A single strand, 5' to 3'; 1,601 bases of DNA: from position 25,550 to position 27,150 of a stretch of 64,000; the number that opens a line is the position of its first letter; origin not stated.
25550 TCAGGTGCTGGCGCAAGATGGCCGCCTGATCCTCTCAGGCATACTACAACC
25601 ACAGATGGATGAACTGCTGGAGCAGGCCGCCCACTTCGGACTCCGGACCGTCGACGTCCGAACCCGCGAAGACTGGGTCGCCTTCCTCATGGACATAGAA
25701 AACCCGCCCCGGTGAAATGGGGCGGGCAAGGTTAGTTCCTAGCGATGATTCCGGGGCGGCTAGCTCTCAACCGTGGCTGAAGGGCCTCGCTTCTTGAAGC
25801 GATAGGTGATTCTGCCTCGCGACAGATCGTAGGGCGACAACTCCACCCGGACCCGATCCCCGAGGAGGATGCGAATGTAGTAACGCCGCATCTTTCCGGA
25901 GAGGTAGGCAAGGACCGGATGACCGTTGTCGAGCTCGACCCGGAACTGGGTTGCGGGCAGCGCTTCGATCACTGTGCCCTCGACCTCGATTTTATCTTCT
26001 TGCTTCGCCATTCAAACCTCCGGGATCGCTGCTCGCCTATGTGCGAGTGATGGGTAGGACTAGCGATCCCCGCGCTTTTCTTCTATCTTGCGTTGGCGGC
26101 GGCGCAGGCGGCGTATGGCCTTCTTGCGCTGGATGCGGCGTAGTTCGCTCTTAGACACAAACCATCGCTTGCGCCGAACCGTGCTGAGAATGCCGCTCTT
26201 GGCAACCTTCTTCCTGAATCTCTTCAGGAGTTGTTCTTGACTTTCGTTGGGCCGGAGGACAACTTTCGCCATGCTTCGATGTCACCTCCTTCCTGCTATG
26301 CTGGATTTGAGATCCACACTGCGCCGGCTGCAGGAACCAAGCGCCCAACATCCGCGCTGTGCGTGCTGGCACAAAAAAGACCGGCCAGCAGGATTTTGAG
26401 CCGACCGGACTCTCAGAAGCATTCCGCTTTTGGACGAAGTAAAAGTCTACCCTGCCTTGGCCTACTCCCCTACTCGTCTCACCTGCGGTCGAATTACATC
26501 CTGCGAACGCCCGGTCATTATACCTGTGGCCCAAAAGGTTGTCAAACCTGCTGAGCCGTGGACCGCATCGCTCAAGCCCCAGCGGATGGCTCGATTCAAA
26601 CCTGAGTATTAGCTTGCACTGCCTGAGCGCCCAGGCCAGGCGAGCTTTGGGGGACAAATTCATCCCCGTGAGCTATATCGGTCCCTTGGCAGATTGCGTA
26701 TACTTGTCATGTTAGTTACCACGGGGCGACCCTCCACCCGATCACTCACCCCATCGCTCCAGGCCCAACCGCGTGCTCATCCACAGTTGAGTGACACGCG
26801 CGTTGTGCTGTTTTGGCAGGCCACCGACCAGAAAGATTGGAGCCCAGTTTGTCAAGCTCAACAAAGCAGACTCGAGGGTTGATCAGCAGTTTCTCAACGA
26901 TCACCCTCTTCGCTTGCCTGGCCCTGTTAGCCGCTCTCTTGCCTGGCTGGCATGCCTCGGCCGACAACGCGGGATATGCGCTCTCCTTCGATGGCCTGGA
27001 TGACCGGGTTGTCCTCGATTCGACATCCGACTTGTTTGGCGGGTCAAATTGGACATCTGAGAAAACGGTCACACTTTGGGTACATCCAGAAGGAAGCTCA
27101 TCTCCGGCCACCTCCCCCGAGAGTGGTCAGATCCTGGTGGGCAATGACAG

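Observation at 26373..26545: Consensus promoter-to-terminator RNA unit (about 130 nt) immediately upstream of rpsU-infA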

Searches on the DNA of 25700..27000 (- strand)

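Call 4: search_rna_families(source=window, start=25700, end=27000, threshold=evalue, max_evalue=10, show_alignments=3)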
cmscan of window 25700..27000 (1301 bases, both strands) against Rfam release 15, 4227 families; matches with E-value up to 10: 3.
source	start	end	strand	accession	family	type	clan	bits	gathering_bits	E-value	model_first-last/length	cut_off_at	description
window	26377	26412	-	RF01837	toga_FSE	Cis-reg; frameshift_element;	-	20.4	40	0.49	1-29/29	no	togavirus ribosomal frameshift element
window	26008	26049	+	RF00324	snoMBII-202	Gene; snRNA; snoRNA; CD-box;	-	14.7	40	8.7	1-84/84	no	Small nucleolar RNA MBII-202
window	25958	26089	-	RF00222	IRES_Bag1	Cis-reg; IRES;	-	11.9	37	4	1-370/370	no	Bag-1 internal ribosome entry site (IRES)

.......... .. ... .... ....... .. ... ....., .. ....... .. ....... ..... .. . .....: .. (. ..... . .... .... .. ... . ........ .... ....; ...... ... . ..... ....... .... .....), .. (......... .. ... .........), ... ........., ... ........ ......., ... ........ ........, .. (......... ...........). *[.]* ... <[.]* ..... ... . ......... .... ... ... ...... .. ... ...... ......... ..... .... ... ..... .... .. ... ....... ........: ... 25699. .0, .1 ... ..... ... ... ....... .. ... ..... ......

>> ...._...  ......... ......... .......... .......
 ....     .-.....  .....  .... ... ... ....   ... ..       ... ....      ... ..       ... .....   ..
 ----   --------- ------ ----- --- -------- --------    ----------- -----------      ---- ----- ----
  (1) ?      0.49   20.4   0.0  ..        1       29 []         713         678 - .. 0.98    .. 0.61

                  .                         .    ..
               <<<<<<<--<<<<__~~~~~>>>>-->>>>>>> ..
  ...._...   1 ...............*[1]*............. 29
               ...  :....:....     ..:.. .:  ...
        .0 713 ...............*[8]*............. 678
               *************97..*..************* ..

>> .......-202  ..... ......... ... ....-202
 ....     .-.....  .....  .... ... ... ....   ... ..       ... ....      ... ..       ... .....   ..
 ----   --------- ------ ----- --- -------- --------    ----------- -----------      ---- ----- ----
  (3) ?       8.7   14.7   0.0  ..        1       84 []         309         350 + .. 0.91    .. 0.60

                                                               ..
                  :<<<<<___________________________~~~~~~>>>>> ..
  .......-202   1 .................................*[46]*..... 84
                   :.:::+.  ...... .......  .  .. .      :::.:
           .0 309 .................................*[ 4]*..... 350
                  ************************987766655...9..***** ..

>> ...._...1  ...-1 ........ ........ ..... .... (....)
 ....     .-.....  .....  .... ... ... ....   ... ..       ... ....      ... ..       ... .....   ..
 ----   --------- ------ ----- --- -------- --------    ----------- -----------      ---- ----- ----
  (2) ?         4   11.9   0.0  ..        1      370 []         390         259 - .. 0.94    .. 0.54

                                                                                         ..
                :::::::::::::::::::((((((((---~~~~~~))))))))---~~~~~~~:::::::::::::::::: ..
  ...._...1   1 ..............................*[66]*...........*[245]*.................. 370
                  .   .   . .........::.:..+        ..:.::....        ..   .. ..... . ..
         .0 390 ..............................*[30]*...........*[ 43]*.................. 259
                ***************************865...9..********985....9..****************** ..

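Call 14: search_rna_families(sources=[L001, L002, L003, L004, L030, L035, L045, L048, L050, L052, L060, L061, L066, L069, L072, L074, L077, L022, L036, L039], threshold=gathering)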
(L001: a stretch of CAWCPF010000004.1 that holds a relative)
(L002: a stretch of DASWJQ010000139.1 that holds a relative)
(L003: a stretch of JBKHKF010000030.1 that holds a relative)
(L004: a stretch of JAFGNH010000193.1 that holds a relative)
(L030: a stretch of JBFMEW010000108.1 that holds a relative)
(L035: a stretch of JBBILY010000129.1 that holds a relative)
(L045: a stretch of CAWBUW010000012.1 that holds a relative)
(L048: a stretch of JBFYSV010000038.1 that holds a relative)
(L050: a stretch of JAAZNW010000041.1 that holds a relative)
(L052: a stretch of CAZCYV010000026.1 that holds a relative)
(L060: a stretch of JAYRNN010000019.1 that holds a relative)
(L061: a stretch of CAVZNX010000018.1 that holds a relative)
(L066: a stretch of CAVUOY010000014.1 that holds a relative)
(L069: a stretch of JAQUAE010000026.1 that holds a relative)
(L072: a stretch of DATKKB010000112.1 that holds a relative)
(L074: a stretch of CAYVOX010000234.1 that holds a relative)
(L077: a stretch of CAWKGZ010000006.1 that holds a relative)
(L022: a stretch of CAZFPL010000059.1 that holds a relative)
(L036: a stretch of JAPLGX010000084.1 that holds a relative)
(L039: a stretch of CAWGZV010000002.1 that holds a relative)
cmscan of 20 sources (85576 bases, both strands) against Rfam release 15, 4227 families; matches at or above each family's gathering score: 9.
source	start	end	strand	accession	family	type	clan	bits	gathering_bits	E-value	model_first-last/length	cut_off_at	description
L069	1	2071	+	RF02541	LSU_rRNA_bacteria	Gene; rRNA;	CL00112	2029.5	50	0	870-2925/2925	5'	Bacterial large subunit ribosomal RNA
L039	1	2024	+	RF02541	LSU_rRNA_bacteria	Gene; rRNA;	CL00112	1956.1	50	0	915-2925/2925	5'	Bacterial large subunit ribosomal RNA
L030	1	1927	+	RF02541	LSU_rRNA_bacteria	Gene; rRNA;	CL00112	1851.1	50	0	1025-2925/2925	5'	Bacterial large subunit ribosomal RNA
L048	1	332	+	RF02541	LSU_rRNA_bacteria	Gene; rRNA;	CL00112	330.2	50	1.3e-104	2595-2925/2925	5'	Bacterial large subunit ribosomal RNA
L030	2062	2178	+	RF00001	5S_rRNA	Gene; rRNA;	CL00113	95.9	38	1.9e-19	1-120/120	no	5S ribosomal RNA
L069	2145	2261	+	RF00001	5S_rRNA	Gene; rRNA;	CL00113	93.6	38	7.5e-19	1-120/120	no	5S ribosomal RNA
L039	2117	2233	+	RF00001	5S_rRNA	Gene; rRNA;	CL00113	92.6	38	1.5e-18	1-120/120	no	5S ribosomal RNA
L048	416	532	+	RF00001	5S_rRNA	Gene; rRNA;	CL00113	91.2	38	3.2e-18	1-120/120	no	5S ribosomal RNA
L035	1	63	+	RF00001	5S_rRNA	Gene; rRNA;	CL00113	41.5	38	4.6e-05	55-120/120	5'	5S ribosomal RNA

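Call 57: build_rna_model(alignment_id=A3, structure=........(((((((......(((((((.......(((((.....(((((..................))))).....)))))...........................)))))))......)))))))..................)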
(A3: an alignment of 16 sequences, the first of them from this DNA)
Model R1 built from alignment A3 (16 sequences, 148 columns); structure: as given.
model positions 138; base pairs 24; branch points 0; effective number of sequences 5.1; information 0.59 bits per position. Calibrated on 0.2 Mb of random sequence (short: E-values are rough).
structure used (alignment columns):
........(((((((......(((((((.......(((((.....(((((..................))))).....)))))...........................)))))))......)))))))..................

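Call 58: search_with_rna_model(model_id=R1, source=window, max_evalue=10)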
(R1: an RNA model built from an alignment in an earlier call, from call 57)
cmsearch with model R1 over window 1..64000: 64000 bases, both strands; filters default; matches with E-value up to 10: 2.
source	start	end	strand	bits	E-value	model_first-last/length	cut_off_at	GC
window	26373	26512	-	142.6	1.6e-26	1-138/138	no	0.54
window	1133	1157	+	7.7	5.8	1-138/138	no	0.52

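Call 59: search_with_rna_model(model_id=R1, sources=[L005, L006, L007, L010, L012, L015, L019, L022, L025, L026, L030, L032, L035, L036, L037, L038, L039, L040, L042, L045, L046, L047, L048, L049, L050, L051, L052, L054, L055, L059, L060, L061, L062, L063, L065, L066, L069, L070, L072, L074, L075, L076, L077, L103, L105, L107, L108, L111, L114, L115, L118, L119, L120, L123, L125, L126, L127, L128, L129, L130, L131, L132, L133, L134, L136, L137, L142, L143, L148, L149, L150, L151, L152, L155, L156, L158, L160, L113, L116, L121, L124, L145, L147, L157, L200], max_evalue=1)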
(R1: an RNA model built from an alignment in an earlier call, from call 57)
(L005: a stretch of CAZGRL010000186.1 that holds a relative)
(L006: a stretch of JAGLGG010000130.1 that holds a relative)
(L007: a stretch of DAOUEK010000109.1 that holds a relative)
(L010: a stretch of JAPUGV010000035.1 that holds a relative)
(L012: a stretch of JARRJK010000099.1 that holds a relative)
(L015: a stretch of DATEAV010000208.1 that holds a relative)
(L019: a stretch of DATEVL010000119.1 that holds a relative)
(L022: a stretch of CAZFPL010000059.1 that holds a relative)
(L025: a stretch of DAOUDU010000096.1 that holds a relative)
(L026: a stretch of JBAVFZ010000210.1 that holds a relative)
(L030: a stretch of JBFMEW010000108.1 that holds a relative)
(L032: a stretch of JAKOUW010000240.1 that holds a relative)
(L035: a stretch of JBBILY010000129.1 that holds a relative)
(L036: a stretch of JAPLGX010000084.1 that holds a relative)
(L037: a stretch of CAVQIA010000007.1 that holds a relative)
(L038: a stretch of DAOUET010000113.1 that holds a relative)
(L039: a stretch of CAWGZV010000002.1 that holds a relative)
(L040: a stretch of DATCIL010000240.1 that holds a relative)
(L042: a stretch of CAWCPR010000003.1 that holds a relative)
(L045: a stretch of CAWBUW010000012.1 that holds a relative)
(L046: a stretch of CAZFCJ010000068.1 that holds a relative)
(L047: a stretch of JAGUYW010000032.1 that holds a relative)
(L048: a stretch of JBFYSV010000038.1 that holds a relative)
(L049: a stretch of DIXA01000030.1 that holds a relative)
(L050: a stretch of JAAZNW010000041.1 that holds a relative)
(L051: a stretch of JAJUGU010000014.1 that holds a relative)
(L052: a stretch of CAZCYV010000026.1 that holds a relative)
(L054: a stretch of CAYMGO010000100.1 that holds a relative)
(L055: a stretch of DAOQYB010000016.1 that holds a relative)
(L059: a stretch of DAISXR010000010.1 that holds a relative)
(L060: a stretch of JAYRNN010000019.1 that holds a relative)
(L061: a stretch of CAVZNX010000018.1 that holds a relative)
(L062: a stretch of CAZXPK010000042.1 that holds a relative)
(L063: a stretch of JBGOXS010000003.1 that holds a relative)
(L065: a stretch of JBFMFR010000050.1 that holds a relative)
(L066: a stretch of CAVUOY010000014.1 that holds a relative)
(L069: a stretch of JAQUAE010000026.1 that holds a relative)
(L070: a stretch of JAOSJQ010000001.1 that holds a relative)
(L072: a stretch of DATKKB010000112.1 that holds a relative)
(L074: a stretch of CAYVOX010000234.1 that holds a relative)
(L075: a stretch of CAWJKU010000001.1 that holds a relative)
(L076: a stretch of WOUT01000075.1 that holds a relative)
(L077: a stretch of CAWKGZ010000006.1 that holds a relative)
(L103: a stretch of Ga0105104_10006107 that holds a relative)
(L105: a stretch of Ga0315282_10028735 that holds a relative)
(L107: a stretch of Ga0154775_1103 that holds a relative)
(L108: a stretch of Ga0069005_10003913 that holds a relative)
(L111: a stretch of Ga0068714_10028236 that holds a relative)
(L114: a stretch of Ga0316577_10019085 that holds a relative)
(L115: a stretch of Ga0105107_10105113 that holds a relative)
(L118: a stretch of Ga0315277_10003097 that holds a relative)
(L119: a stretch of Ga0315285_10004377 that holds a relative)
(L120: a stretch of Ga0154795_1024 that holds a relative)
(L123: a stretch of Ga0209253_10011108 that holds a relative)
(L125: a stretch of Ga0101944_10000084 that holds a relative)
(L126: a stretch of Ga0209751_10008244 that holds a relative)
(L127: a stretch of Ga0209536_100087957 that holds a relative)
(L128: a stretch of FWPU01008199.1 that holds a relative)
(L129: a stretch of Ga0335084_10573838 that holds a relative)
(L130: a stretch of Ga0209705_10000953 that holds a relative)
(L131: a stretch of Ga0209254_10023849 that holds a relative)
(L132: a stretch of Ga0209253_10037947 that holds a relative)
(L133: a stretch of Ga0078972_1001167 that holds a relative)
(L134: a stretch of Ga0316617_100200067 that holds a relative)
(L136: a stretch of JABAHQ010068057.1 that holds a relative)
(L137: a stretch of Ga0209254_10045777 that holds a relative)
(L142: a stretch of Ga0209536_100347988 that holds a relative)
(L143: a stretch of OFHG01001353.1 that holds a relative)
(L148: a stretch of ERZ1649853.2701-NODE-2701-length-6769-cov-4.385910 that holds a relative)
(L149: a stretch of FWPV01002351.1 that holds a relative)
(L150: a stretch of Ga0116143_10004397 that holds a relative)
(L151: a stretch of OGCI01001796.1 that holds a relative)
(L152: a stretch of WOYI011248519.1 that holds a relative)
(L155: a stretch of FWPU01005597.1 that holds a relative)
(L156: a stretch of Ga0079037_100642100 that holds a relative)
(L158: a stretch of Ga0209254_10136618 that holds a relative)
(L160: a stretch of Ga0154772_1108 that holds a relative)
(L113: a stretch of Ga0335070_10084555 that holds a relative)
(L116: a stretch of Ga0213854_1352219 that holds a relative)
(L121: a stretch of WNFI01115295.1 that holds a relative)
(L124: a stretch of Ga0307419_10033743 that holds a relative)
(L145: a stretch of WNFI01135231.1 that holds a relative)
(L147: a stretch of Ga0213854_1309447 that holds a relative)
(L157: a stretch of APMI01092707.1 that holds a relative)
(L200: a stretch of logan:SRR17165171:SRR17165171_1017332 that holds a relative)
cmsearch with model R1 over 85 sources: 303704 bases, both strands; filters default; matches with E-value up to 1: 11.
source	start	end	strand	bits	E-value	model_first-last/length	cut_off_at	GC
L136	259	392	+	85.4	1.4e-14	1-138/138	no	0.52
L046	2284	2411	+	64.7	1.7e-10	1-138/138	no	0.57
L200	1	105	+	62.3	4.9e-10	34-138/138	5'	0.55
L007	1209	1341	+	29.7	0.0013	1-138/138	no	0.57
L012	1252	1380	+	24.9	0.012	1-138/138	no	0.53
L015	616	733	+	20.5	0.085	1-138/138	no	0.61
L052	220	244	+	17.9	0.27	1-138/138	no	0.6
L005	1078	1199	+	17.8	0.28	1-138/138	no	0.57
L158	129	219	+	17.7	0.29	1-138/138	no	0.54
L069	2399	2445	+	16.5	0.52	1-138/138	no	0.6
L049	863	929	+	15.5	0.79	1-138/138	no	0.52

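Call 74: search_with_rna_model(model_id=R2, sources=[L001, L002, L003, L004, L005, L006, L007, L010, L012, L014, L015, L016, L017, L019, L020, L022, L024, L025, L032, L036, L038, L039, L040, L042, L045, L046, L047, L049, L050, L051, L054, L055, L059, L061, L062, L066, L070, L072, L074, L075, L076, L077, L084, L088, L092, L096, L101, L102, L103, L105, L107, L108, L110, L111, L114, L118, L119, L125, L126, L127, L128, L129, L130, L133, L134, L136, L137, L148, L150, L151, L152, L155, L156, L158, L166, L176, L178, L180, L185, L196, L113, L116, L121, L031, L043, L053, L056, L071, L073, L079, L080, L044, L057, L058, L078, L117, L145], max_evalue=0.1)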
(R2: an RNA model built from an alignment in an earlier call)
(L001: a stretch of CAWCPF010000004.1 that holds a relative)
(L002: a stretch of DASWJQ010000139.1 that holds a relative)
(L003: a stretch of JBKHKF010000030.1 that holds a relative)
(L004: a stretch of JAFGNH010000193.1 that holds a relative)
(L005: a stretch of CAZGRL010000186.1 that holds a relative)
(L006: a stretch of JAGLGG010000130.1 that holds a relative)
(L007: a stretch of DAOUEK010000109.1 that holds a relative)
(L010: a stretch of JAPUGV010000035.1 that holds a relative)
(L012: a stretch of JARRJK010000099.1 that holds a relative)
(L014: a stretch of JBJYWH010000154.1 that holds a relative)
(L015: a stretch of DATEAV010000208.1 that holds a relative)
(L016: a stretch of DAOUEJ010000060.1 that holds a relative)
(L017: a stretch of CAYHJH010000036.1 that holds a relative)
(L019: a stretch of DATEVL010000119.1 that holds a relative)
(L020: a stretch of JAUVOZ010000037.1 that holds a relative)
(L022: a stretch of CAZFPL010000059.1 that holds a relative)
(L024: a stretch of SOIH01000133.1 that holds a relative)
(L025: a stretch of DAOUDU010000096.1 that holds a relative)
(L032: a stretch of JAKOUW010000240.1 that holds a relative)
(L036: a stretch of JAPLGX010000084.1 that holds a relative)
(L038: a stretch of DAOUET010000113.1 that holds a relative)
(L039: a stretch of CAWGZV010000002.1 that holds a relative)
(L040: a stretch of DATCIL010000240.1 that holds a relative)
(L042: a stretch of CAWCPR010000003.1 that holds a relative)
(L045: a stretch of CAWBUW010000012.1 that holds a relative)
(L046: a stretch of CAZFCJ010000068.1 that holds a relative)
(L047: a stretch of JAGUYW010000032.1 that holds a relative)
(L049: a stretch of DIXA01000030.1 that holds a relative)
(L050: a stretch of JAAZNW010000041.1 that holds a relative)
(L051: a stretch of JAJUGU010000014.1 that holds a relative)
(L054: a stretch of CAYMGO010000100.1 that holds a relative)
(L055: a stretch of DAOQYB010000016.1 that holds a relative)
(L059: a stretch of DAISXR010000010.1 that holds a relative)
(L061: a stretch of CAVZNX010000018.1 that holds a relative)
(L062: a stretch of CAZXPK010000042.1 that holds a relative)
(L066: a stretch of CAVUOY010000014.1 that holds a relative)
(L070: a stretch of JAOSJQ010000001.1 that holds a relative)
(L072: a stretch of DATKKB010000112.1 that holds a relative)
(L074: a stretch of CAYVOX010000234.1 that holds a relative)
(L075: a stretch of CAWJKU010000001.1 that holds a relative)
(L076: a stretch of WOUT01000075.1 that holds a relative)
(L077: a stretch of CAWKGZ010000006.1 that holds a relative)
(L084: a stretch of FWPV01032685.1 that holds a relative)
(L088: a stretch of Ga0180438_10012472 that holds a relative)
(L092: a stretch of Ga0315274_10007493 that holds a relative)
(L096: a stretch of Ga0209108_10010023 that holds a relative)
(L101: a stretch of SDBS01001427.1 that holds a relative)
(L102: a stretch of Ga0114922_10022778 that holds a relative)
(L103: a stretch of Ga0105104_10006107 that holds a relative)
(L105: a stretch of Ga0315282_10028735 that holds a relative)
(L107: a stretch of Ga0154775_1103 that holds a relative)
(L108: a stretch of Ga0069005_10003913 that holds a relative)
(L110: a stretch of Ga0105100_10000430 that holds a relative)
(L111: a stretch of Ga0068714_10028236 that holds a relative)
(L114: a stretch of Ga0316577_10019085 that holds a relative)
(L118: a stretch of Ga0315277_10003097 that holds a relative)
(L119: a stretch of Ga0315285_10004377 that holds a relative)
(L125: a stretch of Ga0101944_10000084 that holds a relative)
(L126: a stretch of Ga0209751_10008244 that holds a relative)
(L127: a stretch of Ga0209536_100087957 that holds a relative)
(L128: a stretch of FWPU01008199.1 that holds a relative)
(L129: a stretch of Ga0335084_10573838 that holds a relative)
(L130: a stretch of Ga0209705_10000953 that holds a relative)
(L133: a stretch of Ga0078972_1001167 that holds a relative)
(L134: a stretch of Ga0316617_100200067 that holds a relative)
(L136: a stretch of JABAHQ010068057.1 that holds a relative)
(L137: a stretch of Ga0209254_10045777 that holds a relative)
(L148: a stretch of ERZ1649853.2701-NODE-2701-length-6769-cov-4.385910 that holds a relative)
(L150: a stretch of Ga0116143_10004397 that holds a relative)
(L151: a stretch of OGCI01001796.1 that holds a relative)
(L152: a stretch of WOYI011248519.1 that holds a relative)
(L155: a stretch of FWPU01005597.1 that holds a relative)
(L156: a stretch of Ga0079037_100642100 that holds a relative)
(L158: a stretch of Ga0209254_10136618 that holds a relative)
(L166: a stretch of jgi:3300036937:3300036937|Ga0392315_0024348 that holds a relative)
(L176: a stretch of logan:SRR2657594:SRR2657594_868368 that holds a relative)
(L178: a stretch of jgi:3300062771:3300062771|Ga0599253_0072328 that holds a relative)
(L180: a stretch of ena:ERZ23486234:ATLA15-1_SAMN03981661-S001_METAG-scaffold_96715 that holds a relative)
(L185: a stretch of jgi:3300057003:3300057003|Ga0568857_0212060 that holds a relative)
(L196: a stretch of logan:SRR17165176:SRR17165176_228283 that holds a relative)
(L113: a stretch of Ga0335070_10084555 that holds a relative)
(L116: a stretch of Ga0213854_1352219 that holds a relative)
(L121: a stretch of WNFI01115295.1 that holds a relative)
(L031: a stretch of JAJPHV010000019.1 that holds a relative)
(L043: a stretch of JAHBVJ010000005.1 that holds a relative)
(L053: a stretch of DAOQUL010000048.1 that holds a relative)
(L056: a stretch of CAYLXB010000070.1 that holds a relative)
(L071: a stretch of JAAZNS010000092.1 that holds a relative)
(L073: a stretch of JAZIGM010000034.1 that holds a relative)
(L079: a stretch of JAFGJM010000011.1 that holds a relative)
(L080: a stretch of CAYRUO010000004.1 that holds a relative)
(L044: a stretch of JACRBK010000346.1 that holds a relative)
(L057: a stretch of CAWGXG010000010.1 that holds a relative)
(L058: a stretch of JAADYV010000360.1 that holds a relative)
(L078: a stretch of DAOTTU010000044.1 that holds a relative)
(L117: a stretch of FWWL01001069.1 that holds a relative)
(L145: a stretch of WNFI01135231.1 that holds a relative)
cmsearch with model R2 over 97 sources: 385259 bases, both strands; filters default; matches with E-value up to 0.1: 40.
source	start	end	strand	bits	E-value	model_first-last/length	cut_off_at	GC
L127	589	733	+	88.2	7.1e-22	1-142/142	no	0.48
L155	502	637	+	77.8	4.6e-19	1-142/142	no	0.56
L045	2308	2445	+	62.4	7.2e-15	1-142/142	no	0.53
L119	396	536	+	61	1.7e-14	1-142/142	no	0.47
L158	87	220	+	60.2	2.8e-14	1-142/142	no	0.51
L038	2308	2450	+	47.5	8e-11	1-142/142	no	0.43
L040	2296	2435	+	45.4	2.9e-10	1-142/142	no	0.41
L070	2315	2467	+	44.4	5.3e-10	1-142/142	no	0.43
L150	1798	1941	+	42.6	1.6e-09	1-142/142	no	0.53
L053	2299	2442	+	42.6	1.6e-09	1-142/142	no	0.53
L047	592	739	+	41.2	4e-09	1-142/142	no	0.45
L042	2244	2398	+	40.8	5e-09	1-142/142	no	0.55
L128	1841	1969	+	37.4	4.2e-08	1-142/142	no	0.47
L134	630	752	+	36.8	6.1e-08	1-142/142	no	0.5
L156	244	352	+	36.8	6.2e-08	1-142/142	no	0.46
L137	149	301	+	35.5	1.4e-07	1-142/142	no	0.52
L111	1211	1345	+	35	1.9e-07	1-142/142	no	0.53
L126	1830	1960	+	34.9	2e-07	1-142/142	no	0.53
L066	710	817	+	34.6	2.5e-07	1-142/142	no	0.48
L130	1889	1962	+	34.5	2.5e-07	1-142/142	no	0.49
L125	623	742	+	34.4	2.8e-07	1-142/142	no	0.5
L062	1801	1910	+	33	6.5e-07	1-142/142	no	0.45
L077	1914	1988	+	32.2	1.1e-06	1-142/142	no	0.59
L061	2345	2450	+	32.1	1.1e-06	1-142/142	no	0.47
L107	1792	1933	+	31.9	1.3e-06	1-142/142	no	0.49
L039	2308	2452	+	30.3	3.5e-06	1-142/142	no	0.53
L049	857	929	+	27.8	1.7e-05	1-142/142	no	0.51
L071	2342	2462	+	25.6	6.7e-05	1-142/142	no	0.41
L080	2362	2452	+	25.3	7.8e-05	1-142/142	no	0.54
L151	1845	1966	+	24.9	0.0001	1-142/142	no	0.49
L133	1865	1944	+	20.9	0.0012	1-142/142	no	0.52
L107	1895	1974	-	17.6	0.0097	1-142/142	no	0.51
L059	927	1063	+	17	0.014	1-142/142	no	0.53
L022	2143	2205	-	15.8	0.031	1-142/142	no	0.62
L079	1523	1655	+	14.7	0.062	1-142/142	no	0.35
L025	2437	2468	+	14.5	0.07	1-142/142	no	0.56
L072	1232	1326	+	14.4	0.073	1-142/142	no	0.58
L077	2595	2621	+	14.2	0.081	1-142/142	no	0.56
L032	2330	2461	+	14.2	0.083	1-142/142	no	0.42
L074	1038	1121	+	14.1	0.085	1-142/142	no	0.54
